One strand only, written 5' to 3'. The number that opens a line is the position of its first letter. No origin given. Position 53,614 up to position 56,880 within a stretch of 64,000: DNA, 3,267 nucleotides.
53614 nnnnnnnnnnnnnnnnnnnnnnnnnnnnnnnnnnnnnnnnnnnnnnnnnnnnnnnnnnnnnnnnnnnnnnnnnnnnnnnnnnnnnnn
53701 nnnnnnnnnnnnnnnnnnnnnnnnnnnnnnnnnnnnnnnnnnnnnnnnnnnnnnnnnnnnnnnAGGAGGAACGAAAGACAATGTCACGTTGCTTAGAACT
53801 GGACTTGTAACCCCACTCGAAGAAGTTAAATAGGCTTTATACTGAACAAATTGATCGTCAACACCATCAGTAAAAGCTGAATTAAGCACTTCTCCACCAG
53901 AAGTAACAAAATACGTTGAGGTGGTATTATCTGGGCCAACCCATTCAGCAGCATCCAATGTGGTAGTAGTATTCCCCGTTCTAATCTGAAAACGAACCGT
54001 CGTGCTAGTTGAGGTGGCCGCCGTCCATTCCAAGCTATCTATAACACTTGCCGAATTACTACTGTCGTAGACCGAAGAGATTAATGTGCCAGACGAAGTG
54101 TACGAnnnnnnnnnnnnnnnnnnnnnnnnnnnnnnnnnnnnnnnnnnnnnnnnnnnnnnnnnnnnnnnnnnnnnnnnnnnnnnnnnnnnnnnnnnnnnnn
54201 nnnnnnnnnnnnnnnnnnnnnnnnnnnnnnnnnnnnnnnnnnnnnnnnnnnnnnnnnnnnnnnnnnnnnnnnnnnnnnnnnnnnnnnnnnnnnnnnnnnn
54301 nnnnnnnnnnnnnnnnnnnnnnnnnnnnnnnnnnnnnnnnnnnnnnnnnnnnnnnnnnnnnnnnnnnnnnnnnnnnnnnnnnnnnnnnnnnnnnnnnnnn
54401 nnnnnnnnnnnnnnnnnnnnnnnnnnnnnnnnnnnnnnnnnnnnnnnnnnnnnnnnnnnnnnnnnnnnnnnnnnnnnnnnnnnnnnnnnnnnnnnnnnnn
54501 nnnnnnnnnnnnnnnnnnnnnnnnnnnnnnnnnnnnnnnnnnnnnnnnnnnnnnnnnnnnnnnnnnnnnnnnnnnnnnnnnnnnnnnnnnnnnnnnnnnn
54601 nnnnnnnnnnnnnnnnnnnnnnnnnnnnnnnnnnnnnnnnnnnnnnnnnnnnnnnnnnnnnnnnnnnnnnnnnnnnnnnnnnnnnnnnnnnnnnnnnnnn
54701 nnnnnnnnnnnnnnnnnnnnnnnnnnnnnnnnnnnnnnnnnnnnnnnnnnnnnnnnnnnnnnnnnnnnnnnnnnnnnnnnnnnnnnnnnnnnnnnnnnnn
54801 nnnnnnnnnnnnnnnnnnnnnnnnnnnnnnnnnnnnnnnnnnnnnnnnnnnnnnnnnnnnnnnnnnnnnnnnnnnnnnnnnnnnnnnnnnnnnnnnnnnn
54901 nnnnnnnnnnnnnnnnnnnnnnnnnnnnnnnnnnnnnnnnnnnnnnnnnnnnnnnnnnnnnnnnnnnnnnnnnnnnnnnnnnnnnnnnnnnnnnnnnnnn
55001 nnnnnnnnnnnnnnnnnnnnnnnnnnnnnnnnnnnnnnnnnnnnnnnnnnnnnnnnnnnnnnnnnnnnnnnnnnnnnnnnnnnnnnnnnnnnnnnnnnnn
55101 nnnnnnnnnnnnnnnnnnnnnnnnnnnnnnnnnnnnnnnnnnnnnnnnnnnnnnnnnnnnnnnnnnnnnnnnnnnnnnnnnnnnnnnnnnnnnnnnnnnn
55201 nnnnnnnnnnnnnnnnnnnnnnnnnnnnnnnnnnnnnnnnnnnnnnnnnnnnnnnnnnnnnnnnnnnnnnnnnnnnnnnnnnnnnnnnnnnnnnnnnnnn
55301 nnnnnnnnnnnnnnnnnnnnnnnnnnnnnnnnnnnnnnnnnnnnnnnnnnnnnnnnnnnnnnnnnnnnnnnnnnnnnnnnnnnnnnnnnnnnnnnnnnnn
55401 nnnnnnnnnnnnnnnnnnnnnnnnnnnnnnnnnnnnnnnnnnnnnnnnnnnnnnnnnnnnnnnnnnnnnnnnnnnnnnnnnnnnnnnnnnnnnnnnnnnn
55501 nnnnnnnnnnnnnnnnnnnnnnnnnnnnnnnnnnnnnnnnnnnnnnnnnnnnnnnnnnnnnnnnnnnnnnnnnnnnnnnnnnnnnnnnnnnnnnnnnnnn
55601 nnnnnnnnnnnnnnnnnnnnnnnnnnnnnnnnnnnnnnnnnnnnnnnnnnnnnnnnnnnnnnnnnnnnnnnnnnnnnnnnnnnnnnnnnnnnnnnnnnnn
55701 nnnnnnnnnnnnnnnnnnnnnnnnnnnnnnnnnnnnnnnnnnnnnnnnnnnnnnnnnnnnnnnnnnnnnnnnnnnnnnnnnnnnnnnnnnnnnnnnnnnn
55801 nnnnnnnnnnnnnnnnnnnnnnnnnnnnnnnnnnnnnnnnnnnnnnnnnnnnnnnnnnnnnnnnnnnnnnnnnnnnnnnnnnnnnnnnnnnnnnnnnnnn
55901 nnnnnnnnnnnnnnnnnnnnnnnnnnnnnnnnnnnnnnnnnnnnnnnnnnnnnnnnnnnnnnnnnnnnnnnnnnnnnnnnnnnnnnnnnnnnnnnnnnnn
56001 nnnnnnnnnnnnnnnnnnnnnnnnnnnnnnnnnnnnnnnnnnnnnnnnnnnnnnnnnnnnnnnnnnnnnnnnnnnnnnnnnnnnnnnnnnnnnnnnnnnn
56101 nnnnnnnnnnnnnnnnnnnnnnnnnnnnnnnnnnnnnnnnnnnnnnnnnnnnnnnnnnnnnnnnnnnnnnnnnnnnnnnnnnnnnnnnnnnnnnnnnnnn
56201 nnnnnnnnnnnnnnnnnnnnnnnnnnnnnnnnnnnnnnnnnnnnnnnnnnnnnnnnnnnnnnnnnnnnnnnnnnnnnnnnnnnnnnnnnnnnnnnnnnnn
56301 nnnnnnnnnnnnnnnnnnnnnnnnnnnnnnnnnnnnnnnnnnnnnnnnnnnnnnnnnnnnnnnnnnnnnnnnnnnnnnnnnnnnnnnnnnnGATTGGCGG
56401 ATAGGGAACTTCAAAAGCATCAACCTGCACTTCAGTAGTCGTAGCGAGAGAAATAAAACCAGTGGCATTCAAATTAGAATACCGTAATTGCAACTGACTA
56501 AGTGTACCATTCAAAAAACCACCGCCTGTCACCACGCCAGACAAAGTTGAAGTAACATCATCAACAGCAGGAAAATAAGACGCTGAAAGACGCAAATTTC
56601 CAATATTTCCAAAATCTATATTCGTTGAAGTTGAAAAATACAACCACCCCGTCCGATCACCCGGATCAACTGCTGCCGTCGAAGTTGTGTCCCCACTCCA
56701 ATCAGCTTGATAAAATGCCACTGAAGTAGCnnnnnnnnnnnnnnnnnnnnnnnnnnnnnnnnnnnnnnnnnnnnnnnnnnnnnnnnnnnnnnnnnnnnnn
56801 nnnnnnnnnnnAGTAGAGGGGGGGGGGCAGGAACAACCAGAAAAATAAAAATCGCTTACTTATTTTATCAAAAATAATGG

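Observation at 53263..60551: Tandem pair of about 1200-aa Kelch-like-repeat surface proteins ending in a peptidoglycan-binding domain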

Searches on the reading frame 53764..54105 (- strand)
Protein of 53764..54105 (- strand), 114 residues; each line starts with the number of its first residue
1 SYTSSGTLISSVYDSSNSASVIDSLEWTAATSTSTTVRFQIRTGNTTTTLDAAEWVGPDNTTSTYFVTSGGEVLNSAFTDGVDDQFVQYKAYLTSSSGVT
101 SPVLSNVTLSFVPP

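Call 48: search_solved_structures(query=A2, max_evalue=10, show_alignments=2)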
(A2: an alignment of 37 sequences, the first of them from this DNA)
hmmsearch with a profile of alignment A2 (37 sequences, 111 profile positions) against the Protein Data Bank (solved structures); distinct sequences matched with E-value up to 10: 3.
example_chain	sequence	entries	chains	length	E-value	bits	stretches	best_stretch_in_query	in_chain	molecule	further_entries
1uy1_A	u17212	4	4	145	0.18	15.5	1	12-70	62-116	ENDO-1,4-BETA-XYLANASE A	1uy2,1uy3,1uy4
5nb5_H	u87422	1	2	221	0.22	15.2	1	48-95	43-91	design of antibodies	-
5dhv_A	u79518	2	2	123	0.39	14.5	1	31-74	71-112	Anti-Rev Antibody Fab single-chain variable fragment, heavy chain | Anti-Rev Antibody, heavy chain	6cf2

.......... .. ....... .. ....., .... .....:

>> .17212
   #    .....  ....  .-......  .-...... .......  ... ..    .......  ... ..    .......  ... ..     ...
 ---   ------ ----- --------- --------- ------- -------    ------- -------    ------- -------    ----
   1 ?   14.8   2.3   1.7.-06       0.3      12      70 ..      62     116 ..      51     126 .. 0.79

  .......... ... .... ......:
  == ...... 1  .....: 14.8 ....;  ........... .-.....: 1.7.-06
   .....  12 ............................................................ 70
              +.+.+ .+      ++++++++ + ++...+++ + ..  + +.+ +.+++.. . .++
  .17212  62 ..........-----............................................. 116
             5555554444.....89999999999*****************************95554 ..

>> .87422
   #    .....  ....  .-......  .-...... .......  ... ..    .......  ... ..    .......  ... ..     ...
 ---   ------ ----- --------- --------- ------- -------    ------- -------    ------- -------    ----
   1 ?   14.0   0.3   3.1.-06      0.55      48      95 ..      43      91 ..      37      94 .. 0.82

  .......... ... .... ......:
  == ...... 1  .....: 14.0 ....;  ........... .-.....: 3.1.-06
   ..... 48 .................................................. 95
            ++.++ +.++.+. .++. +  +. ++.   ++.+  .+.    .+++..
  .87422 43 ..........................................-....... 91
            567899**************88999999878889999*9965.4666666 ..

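Call 49: search_protein_families(library=pfam, alignment_id=A2, max_evalue=1)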
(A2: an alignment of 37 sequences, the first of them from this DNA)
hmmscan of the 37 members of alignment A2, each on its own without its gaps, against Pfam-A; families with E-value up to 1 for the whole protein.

A. member 1, seq(114 aa): 1 family
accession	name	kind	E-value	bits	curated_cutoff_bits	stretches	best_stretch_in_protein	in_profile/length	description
PF14313.11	Soyouz_module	-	0.086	13.1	22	1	18-57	16-55/58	N-terminal region of Paramyxovirinae phosphoprotein (P)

B. families by the number of members that match (of 37 scanned): 15 families
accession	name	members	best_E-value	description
PF00754.31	F5_F8_type_C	2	3.4e-05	F5/8 type C domain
PF22633.2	F5_F8_type_C_2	1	0.012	NedA-like, galactose-binding domain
PF21922.1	PBP_dimer_2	1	0.014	Penicillin binding protein A dimerisation domain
PF04738.18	Lant_dehydr_N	1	0.042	Lantibiotic dehydratase, N terminus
PF06439.18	3keto-disac_hyd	1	0.065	3-keto-disaccharide hydrolase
PF03422.21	CBM_6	1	0.072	Carbohydrate binding module (family 6)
PF14313.11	Soyouz_module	1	0.086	N-terminal region of Paramyxovirinae phosphoprotein (P)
PF10342.15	Kre9_KNH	1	0.093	Kre9/KNH-like N-terminal Ig-like domain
PF00801.26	PKD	1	0.11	PKD domain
PF18666.6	CBM64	1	0.12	Carbohydrate-binding module 64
PF18323.6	CSN5_C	1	0.13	Cop9 signalosome subunit 5 C-terminal domain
PF15205.11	PLAC9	1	0.2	Placenta-specific protein 9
PF23947.1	DUF7281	1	0.27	Domain of unknown function (DUF7281)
PF15635.11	Tox-GHH2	1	0.28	GHH signature containing HNH/Endo VII superfamily nuclease toxin 2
PF14292.12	SusE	1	0.68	SusE outer membrane protein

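Call 50: find_homologous_proteins(query=A2, max_evalue=0.00001)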
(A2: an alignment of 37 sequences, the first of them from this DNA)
Query A2 (37 sequences) (114 aa, profile of the alignment): 7 proteins with E <= 0.00001 among 1365 candidates.
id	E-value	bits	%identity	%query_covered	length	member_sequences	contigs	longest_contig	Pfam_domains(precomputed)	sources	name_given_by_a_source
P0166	4.2e-22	97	30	96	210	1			-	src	-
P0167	9.2e-22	95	34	76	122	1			-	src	-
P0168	7.4e-21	93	33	91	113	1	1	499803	-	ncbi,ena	-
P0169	8.8e-19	86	36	75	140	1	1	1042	-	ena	-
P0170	2.6e-16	78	28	96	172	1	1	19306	-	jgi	jgi:hypothetical protein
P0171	6.8e-10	57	40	50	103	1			-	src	-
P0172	8.8e-8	50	31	59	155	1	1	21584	-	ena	-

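Call 55: predict_structure(alignment_id=A2)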
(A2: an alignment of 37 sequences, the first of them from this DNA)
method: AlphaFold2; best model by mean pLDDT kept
length: 114 residues; sequences in the alignment: 37
mean_pLDDT: 93.1   pTM: 0.85
mean pLDDT of the five models: 93.1, 92.4, 91.8, 90.9, 90.0
residues with pLDDT >= 90: 89; 70-90: 25; 50-70: 0; < 50: 0
segments of 3 or more residues with pLDDT < 50: none
pLDDT, mean of each block of 10 residues (from residue 1): 93 93 94 97 96 95 92 84 93 96 96 82
secondary structure, 60 per line:
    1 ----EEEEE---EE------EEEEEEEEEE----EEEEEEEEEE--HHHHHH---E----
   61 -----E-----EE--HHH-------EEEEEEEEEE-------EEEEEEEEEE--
elements in order: E5-9 E21-30 E35-44 H47-52 E86-95 E103-112

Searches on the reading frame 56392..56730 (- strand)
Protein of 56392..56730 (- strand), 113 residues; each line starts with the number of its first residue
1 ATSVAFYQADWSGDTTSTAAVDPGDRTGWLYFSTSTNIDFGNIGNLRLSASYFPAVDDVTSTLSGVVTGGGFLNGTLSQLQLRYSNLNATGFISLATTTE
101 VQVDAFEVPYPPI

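Call 62: search_solved_structures(query=A3, max_evalue=10, show_alignments=1)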
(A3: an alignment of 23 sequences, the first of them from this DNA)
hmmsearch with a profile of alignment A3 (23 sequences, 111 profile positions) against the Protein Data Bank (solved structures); distinct sequences matched with E-value up to 10: 3.
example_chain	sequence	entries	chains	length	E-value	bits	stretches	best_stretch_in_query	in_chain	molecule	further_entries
5eo7_A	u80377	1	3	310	0.029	17.9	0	52-97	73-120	Predicted protein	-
5eo8_A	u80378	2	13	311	0.029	17.9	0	52-97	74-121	Predicted protein | Uncharacterized protein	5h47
2waf_A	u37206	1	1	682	7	10.2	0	45-103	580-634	PENICILLIN-BINDING PROTEIN 2B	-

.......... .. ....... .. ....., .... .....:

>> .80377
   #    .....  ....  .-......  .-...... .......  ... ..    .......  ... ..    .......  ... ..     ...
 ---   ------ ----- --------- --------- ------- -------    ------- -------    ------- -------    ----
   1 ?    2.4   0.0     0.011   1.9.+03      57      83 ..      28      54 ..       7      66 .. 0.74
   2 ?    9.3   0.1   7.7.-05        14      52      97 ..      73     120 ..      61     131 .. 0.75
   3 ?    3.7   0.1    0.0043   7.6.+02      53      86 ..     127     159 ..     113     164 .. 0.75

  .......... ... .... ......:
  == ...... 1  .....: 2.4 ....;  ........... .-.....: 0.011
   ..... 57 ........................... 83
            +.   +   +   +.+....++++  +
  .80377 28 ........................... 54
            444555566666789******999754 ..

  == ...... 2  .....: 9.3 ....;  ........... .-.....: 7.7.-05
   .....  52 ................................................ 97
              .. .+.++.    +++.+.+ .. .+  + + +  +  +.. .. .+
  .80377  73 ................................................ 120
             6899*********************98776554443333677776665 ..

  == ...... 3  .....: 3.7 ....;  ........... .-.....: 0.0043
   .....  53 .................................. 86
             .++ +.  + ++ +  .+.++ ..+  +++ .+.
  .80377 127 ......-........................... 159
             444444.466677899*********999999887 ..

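Call 63: search_protein_families(library=pfam, alignment_id=A3, max_evalue=1)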
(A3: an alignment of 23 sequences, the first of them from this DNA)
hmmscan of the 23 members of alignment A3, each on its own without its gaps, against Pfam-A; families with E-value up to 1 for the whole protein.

A. member 1, seq(113 aa): 0 families

B. families by the number of members that match (of 23 scanned): 5 families
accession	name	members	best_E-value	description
PF19657.4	DUF6160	1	0.0014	Family of unknown function (DUF6160)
PF15413.13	PH_11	1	0.1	Pleckstrin homology domain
PF01239.28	PPTA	1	0.15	Protein prenyltransferase alpha subunit repeat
PF09018.17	Phage_Capsid_P3_N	1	0.16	P3 major capsid protein N-terminal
PF08695.16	Coa1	1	0.19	Cytochrome oxidase complex assembly protein 1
